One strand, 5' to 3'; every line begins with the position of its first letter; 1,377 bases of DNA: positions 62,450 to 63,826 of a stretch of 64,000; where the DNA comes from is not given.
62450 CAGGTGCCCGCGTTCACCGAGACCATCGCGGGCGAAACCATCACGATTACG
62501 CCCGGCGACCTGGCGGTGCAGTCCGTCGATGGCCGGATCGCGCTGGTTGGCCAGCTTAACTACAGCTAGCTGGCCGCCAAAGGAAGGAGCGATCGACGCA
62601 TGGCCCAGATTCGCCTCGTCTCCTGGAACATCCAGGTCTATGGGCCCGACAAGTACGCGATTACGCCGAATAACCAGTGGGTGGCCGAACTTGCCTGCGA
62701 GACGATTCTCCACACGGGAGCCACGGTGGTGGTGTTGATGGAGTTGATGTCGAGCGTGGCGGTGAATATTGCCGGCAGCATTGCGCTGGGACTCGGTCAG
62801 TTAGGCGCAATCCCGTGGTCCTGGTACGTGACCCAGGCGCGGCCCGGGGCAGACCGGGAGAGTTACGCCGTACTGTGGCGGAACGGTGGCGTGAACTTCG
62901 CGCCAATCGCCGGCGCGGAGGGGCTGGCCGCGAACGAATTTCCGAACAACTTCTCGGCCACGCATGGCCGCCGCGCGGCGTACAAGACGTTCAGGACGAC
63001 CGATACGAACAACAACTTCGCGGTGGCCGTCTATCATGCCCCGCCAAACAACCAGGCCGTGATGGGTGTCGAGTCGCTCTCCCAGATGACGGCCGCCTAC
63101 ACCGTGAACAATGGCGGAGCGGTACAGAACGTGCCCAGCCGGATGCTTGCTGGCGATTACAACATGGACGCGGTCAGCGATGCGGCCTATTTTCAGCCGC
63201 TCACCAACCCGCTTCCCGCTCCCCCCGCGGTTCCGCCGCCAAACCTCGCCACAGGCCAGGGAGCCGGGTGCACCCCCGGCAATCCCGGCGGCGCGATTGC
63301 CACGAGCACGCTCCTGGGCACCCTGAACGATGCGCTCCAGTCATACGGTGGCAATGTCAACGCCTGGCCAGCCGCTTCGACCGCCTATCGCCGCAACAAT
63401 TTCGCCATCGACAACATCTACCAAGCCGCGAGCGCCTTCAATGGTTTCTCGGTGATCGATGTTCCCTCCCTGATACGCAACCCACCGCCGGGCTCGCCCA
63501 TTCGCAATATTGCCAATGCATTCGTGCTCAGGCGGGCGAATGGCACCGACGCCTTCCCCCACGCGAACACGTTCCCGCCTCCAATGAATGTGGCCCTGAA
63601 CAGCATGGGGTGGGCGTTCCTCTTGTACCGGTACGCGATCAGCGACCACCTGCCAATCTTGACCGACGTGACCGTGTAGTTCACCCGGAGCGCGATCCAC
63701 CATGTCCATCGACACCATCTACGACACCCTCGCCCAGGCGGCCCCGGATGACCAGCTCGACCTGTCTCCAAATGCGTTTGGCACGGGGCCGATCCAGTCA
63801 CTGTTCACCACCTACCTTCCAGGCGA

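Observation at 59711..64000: Tight operon of two putative BPI/TULIP-fold lipid-binding proteins, an EEP-fold hydrolase and a further unknown gene: candidate novel membrane-lipid-targeting system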

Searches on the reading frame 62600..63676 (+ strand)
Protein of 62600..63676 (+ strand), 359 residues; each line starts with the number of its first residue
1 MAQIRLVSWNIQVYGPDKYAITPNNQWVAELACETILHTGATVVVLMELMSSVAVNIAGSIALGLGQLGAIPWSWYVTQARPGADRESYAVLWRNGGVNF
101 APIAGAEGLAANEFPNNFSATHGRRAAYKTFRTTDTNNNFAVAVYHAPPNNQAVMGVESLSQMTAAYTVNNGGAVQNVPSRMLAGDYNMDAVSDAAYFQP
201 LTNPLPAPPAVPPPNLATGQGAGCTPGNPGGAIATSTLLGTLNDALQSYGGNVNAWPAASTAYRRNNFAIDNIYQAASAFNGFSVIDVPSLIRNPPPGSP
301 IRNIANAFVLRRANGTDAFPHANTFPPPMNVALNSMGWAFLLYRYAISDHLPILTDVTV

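Call 9: search_protein_families(library=pfam, proteins=[window:62600-63676:+], max_evalue=1)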
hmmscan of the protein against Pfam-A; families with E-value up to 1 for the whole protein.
window:62600-63676:+ (359 aa): 1 family
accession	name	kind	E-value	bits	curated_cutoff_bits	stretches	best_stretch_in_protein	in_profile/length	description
PF14696.12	Glyoxalase_5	-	0.2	12.3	27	1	89-147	42-95/139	Hydroxyphenylpyruvate dioxygenase, HPPD, N-terminal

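Call 10: search_protein_families(library=ncbifam, proteins=[window:62600-63676:+], max_evalue=1)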
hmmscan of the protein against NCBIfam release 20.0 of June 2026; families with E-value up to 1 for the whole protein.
window:62600-63676:+ (359 aa): 1 family
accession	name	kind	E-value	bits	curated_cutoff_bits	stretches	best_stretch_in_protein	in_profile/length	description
NF045851.1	mem_nucl_MnuA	subfamily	0.038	13.9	185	0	7-146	2-148/317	MnuA family membrane nuclease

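Call 11: search_protein_families(library=padloc, proteins=[window:62600-63676:+], max_evalue=1)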
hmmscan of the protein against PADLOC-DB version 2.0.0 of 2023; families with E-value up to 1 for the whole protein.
window:62600-63676:+ (359 aa): 0 families

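Call 13: search_solved_structures(query=window:62600-63676:+, max_evalue=10, show_alignments=3)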
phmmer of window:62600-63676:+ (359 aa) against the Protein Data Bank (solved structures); distinct sequences matched with E-value up to 10: 1.
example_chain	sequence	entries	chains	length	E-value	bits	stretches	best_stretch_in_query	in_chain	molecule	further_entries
9esh_P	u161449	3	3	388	1.6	11.3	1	108-141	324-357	Pre-mRNA-splicing factor cwf2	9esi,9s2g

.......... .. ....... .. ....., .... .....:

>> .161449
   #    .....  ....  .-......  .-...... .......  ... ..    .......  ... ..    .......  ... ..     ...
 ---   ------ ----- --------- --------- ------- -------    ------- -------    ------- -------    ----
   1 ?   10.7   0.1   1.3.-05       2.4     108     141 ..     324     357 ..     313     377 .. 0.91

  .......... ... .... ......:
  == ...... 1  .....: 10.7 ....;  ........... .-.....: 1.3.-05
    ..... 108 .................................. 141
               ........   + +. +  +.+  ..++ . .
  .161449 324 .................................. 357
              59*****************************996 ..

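Call 15: find_encoding_contigs(protein=window:62600-63676:+, flank=10000, max_places=6)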
Protein window:62600-63676:+ (359 aa): 5 contigs read that carry it; 3 places shown.
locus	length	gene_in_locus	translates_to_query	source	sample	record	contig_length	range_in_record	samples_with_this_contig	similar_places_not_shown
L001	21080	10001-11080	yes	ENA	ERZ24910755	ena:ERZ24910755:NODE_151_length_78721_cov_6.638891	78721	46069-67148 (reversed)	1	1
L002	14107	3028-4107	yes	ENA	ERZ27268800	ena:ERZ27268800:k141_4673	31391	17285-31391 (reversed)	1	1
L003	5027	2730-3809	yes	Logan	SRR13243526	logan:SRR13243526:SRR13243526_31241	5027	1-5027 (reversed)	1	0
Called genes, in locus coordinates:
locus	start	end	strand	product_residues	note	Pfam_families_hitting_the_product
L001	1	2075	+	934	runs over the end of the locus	PF10060:DUF2298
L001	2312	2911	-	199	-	PF00163:Ribosomal_S4, PF01479:S4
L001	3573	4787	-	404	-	-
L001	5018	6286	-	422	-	PF00890:FAD_binding_2, PF01262:AlaDh_PNT_C (weak), PF01266:DAO (weak), PF01494:FAD_binding_3 (weak), PF03486:HI0933_like, PF07992:Pyr_redox_2, PF12831:FAD_oxidored, PF22780:HI0933_like_1st, +3 more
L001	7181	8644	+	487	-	-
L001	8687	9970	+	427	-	-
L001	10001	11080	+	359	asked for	-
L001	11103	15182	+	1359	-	-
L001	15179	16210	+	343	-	PF00348:polyprenyl_synt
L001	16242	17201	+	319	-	-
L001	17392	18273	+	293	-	PF02633:Creatininase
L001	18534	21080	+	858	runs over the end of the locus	PF25872:HTH_77, PF13424:TPR_12 (weak), PF17874:TPR_MalT, PF13424:TPR_12 (weak), PF00196:GerE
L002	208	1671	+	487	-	-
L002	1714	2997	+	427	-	-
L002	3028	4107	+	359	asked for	-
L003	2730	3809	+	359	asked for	-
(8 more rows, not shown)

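Call 22: search_protein_families(library=pfam, proteins=[L001:11103-15179:+, L001:15179-16207:+, L001:16242-17198:+, L001:17392-18270:+, L001:3573-4784:-], max_evalue=0.1)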
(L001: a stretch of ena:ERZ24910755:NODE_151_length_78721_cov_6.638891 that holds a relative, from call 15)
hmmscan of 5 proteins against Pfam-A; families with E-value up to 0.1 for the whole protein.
L001:11103-15179:+ (1359 aa): 0 families

L001:15179-16207:+ (343 aa): 1 family
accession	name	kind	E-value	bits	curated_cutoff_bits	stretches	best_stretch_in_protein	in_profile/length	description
PF00348.22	polyprenyl_synt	-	5.7e-51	173.6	27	1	44-289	8-247/251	Polyprenyl synthetase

L001:16242-17198:+ (319 aa): 0 families

L001:17392-18270:+ (293 aa): 1 family
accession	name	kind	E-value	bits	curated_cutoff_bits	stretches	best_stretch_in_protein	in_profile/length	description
PF02633.19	Creatininase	-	6.9e-69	232.3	31.3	1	17-266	1-238/238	Creatinine amidohydrolase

L001:3573-4784:- (403 aa): 4 families
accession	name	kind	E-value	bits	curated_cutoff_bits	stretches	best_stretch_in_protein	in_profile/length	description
PF24817.1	WD40_WDHD1_1st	-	0.0055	16.4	109.9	1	60-113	228-282/291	WDHD1 first WD40 domain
PF07676.18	PD40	-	0.016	15.6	20.9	0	61-81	15-37/38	WD40-like Beta Propeller Repeat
PF25174.1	Beta-prop_THOC3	-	0.027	13.9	305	0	60-113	219-271/272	THOC3 beta-propeller domain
PF00400.38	WD40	-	0.057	14.5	27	0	61-82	18-39/39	WD domain, G-beta repeat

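Call 47: find_homologous_proteins(query=L001:11103-15179:+, max_evalue=0.001)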
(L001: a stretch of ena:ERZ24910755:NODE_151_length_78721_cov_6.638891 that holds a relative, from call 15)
Query L001:11103-15179:+ (1359 aa): 2 proteins with E <= 0.001 among 8000 candidates.
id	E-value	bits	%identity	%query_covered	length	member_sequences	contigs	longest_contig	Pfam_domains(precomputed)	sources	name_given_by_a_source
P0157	0.0e+0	2972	100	100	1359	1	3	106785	-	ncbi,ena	-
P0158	0.0e+0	1183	48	93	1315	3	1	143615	-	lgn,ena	-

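Call 49: search_solved_structures(query=A4, max_evalue=10, show_alignments=3)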
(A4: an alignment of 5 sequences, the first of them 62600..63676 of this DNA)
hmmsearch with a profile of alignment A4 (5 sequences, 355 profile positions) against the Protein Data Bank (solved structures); distinct sequences matched with E-value up to 10: 1.
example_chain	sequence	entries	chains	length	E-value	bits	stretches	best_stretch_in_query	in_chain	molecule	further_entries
3teb_A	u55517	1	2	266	1.2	11.7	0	176-201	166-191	Endonuclease/exonuclease/phosphatase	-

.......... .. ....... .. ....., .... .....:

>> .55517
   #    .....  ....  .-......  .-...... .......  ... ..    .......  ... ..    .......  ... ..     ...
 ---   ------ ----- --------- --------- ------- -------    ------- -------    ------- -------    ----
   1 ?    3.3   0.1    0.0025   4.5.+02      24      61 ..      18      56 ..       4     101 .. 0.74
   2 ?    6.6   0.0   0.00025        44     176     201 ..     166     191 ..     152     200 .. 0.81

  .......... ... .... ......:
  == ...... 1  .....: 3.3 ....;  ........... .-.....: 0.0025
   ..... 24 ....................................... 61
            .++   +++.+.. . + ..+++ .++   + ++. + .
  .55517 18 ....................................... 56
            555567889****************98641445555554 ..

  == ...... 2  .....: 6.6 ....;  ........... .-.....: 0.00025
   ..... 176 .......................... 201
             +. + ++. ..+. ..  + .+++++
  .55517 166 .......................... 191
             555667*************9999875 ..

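Call 50: search_protein_families(library=ncbifam, proteins=[L001:15179-16207:+], max_evalue=0.001)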
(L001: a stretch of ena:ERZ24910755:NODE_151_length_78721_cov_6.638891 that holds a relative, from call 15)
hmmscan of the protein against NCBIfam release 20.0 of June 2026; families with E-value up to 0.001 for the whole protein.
L001:15179-16207:+ (343 aa): 16 families
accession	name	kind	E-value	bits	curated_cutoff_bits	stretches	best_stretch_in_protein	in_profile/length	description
NF041169.1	f2_encap_cargo4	exception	6.9e-51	173.5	450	1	46-339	45-332/334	family 2 encapsulin nanocompartment cargo protein polyprenyl transferase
TIGR02748.1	GerC3_HepT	equivalog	4.9e-47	160.6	456.55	1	14-340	5-318/319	heptaprenyl diphosphate synthase component II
NF040698.1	IdsA_Meth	equivalog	8.5e-43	146.8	468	1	41-339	31-326/328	short chain isoprenyl diphosphate synthase IdsA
NF045628.1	HxpDPsynlarge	equivalog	5.6e-40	137.3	500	1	20-339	3-309/311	hexaprenyl-diphosphate synthase large subunit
NF042417.1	NPPPS_Mycobact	equivalog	8.8e-39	133.5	600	1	18-339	22-333/335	nonaprenyl/(2E,6E)-farnesyl/geranylgeranyl diphosphat synthase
TIGR02749.1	prenyl_cyano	equivalog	5.4e-38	130.8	383.2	1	45-339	37-320/322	solanesyl diphosphate synthase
NF041003.1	GGPP_syn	equivalog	2.8e-36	125.2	500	1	31-339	19-324/326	geranylgeranyl diphosphate synthase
NF045549.1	GGPPsyn_IdsB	equivalog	2.4e-35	122.2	475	1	74-339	82-344/346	geranylgeranyl diphosphate synthase IdsB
NF040789.2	gerfarn_diphsyn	equivalog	8.8e-32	110.6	560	1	51-341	46-345/345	geranylfarnesyl diphosphate synthase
NF008140.0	PRK10888.1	equivalog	6.1e-31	107.9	412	1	50-269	43-250/323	octaprenyl diphosphate synthase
NF045485.1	FPPsyn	subfamily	6.1e-27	94.5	275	1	41-265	26-250/288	farnesyl diphosphate synthase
NF040627.1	GFPS_Meth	equivalog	1.9e-24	86.6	600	1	47-238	36-213/285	geranylfarnesyl diphosphate synthase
NF045685.1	GGPPSynCrtE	equivalog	2.6e-24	85.8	460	1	17-266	6-256/293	geranylgeranyl diphosphate synthase CrtE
NF040936.1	hexpp_archaea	equivalog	1.1e-16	61.1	400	1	40-239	30-209/275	hexaprenyl pyrophosphate synthase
NF042416.1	GFPPS_Mycobact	equivalog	8.1e-16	57.9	600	1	37-275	28-280/350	bifunctional (2E,6E)-farnesyl/geranyl diphosphate synthase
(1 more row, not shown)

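Call 74: search_solved_structures(query=A9, max_evalue=10, show_alignments=2)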
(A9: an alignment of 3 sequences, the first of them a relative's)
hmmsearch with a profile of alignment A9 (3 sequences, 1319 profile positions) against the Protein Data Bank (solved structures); distinct sequences matched with E-value up to 10: 2.
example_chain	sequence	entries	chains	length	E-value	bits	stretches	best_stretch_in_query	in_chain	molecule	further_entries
8b38_C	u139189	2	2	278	0.14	12.8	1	174-236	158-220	Structural polyprotein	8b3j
6tmg_a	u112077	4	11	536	0.59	10.7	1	1246-1306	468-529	subunit d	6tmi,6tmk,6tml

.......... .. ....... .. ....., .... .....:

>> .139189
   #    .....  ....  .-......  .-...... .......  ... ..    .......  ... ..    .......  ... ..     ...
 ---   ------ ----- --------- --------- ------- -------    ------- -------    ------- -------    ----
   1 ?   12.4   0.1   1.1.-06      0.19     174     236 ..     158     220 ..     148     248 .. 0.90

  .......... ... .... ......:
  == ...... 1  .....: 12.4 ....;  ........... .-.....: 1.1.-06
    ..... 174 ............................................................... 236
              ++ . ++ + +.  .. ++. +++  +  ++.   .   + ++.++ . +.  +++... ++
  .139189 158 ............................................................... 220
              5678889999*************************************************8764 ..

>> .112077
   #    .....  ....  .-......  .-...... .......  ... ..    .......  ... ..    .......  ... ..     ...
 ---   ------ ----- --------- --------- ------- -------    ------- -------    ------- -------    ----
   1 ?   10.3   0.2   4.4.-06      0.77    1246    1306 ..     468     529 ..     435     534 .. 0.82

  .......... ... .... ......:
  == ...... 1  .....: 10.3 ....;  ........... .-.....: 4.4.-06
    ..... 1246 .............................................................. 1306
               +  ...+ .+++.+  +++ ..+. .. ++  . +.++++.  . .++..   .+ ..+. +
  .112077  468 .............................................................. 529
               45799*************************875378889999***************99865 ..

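Call 81: search_protein_families(library=pfam, alignment_id=A10, max_evalue=1)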
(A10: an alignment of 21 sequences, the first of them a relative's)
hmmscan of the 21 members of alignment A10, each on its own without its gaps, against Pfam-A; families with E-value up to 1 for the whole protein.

A. member 1, L001:16242-17198:+ (319 aa): 1 family
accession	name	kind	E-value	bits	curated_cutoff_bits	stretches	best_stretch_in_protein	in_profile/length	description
PF22618.1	RskA_N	-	0.12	13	27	1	293-309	23-39/48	Anti-sigma-K factor RskA, N-terminal domain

B. families by the number of members that match (of 21 scanned): 20 families
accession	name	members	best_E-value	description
PF06585.17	JHBP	6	0.00025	Haemolymph juvenile hormone binding protein (JHBP)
PF03748.19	FliL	2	0.01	Flagellar basal body-associated protein FliL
PF02372.20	IL15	2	0.042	Interleukin 15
PF03442.20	CBM_X2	1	0.01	Carbohydrate binding domain X2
PF03618.20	Kinase-PPPase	1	0.014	Kinase/pyrophosphorylase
PF01436.27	NHL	1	0.018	NHL repeat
PF21313.2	EthR_C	1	0.046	Transcriptional regulator EthR, C-terminal domain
PF07972.16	Flavodoxin_NdrI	1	0.053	NrdI Flavodoxin like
PF10722.14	YbjN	1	0.11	Putative bacterial sensory transduction regulator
PF17668.7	Acetyltransf_17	1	0.11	Acetyltransferase (GNAT) domain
PF09492.16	Pec_lyase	1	0.11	Pectic acid lyase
PF22618.1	RskA_N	1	0.12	Anti-sigma-K factor RskA, N-terminal domain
PF09020.15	YopE_N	1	0.15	YopE, N terminal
PF13192.12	Thioredoxin_3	1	0.15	Thioredoxin domain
PF15971.10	Mannosyl_trans4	1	0.16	DolP-mannose mannosyltransferase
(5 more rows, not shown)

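Call 82: search_protein_families(library=pfam, alignment_id=A11, max_evalue=1)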
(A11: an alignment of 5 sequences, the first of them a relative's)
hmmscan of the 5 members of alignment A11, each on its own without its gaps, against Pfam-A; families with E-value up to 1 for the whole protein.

A. member 1, L001:11103-15179:+ (1359 aa): 0 families

B. families by the number of members that match (of 5 scanned): 2 families
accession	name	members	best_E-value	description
PF03168.19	LEA_2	1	0.0045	Late embryogenesis abundant protein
PF07499.19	RuvA_C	1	0.17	RuvA, C-terminal domain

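Call 100: search_protein_families(library=ncbifam, alignment_id=A12, max_evalue=1)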
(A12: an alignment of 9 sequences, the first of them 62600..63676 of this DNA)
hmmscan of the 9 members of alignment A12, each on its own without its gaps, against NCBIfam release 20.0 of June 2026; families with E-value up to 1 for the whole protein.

A. member 1, window:62600-63676:+ (359 aa): 1 family
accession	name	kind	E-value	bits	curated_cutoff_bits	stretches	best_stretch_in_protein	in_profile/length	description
NF045851.1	mem_nucl_MnuA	subfamily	0.038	13.9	185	0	7-146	2-148/317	MnuA family membrane nuclease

B. families by the number of members that match (of 9 scanned): 4 families
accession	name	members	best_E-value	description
NF045851.1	mem_nucl_MnuA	8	3.4e-21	MnuA family membrane nuclease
NF033681.1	ExeM_NucH_DNase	3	4.9e-06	ExeM/NucH family extracellular endonuclease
TIGR03334.1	IOR_beta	1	0.078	indolepyruvate ferredoxin oxidoreductase subunit beta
TIGR00633.1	xth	1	0.078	exodeoxyribonuclease III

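Call 101: search_protein_families(library=pfam, alignment_id=A12, max_evalue=1)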
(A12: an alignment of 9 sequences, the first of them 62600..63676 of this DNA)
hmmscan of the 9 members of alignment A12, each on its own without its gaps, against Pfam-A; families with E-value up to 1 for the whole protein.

A. member 1, window:62600-63676:+ (359 aa): 1 family
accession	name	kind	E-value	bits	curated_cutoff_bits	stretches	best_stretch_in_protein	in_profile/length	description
PF14696.12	Glyoxalase_5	-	0.2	12.3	27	1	89-147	42-95/139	Hydroxyphenylpyruvate dioxygenase, HPPD, N-terminal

B. families by the number of members that match (of 9 scanned): 3 families
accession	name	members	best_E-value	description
PF03372.29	Exo_endo_phos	5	2.6e-05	Endonuclease/Exonuclease/phosphatase family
PF07002.22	Copine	1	0.13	Copine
PF14696.12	Glyoxalase_5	1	0.2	Hydroxyphenylpyruvate dioxygenase, HPPD, N-terminal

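Call 107: search_solved_structures(query=L001:15179-16207:+, max_evalue=1e-20, show_alignments=1)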
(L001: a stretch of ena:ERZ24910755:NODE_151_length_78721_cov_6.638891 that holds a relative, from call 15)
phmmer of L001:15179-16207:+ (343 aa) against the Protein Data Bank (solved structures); distinct sequences matched with E-value up to 1e-20: 38.
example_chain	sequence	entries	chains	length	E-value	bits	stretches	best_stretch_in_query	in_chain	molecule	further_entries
9kp1_B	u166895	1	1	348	3.5e-35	125.2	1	12-341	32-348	Heptaprenyl diphosphate synthase component 2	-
4jxn_A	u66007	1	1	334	1.3e-34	123.3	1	42-339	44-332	Octaprenyl-diphosphate synthase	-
9imq_A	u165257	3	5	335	3.1e-34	122.1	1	19-339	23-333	Nonaprenyl diphosphate synthase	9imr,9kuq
9k9b_A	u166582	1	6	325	6.6e-34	121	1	48-339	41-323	Solanesyl diphosphate synthase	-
9k99_A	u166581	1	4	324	5.1e-33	118.1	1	45-339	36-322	Solanesyl diphosphate synthase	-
9kbk_A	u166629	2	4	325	2e-32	116.2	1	45-339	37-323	Probable solanesyl-diphosphate synthase 3, chloroplastic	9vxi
9jr6_A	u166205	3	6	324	2e-32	116.2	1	45-339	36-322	Probable solanesyl-diphosphate synthase 3, chloroplastic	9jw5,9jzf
9kaf_A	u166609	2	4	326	2e-32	116.2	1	45-339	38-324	Probable solanesyl-diphosphate synthase 3, chloroplastic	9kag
9jsc_A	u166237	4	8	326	2e-32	116.2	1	45-339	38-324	Probable solanesyl-diphosphate synthase 3, chloroplastic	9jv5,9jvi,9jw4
9jqs_A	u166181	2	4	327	2e-32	116.2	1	45-339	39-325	Probable solanesyl-diphosphate synthase 3, chloroplastic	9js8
9jv9_A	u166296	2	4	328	2e-32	116.1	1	45-339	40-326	Probable solanesyl-diphosphate synthase 3, chloroplastic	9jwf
9ims_A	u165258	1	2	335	5.3e-32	114.7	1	19-339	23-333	Nonaprenyl diphosphate synthase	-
9kcy_A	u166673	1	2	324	1.2e-31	113.6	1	48-333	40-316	Solanesyl diphosphate synthase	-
9k9c_A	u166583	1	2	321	1.2e-31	113.6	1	48-333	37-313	Solanesyl diphosphate synthase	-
5h9d_A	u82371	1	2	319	3.7e-31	112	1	20-261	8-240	Farnesyl pyrophosphate synthetase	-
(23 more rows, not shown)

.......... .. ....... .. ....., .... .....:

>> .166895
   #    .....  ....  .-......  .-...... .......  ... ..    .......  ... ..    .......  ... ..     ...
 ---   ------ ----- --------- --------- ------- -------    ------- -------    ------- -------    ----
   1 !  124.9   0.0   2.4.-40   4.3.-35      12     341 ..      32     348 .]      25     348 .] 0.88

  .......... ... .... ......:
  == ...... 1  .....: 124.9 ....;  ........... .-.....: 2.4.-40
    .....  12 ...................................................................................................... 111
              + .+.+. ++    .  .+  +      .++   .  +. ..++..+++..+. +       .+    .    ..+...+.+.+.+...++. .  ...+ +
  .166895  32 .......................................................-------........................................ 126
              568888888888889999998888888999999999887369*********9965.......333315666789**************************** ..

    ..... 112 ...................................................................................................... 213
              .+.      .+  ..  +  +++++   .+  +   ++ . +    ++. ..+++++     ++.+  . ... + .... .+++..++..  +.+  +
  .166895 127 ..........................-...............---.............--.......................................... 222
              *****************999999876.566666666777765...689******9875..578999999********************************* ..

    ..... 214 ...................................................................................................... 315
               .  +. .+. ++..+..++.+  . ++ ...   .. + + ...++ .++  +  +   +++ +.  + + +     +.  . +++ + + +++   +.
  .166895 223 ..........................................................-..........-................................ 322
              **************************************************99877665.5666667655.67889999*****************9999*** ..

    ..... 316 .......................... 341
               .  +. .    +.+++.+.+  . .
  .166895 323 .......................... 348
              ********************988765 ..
